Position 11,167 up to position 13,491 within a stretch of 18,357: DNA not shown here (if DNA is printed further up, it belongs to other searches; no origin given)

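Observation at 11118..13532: Flotillin gene cassette bracketed by ~70-bp direct repeats that duplicate the 3' end of the terminase gene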

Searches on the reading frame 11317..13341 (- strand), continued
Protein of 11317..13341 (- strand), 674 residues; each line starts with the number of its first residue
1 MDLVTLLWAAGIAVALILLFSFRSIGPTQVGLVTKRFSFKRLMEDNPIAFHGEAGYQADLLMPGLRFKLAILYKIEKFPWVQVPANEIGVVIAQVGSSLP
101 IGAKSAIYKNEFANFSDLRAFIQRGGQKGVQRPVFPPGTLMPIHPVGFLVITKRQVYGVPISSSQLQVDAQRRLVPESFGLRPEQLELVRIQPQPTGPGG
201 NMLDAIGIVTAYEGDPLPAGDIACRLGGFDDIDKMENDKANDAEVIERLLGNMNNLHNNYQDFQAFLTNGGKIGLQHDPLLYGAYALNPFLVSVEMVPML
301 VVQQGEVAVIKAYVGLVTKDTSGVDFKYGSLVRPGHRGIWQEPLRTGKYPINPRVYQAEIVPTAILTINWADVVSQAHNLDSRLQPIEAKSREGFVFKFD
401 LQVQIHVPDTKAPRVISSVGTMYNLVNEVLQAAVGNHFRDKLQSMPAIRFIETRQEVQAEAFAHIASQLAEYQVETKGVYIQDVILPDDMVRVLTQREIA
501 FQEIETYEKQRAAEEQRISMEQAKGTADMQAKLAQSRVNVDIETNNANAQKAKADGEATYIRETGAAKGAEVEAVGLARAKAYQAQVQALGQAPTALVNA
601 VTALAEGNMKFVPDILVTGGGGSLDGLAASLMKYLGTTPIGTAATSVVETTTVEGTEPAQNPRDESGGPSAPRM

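Call 72: search_solved_structures(query=window:11320-13341:-, max_evalue=0.001)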
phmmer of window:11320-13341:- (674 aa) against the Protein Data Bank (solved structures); distinct sequences matched with E-value up to 0.001: 0.
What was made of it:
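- On SPFH / flotillin-like proteins: No PDB sequence match (call 72), so 'flotillin' is a family-level label only.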
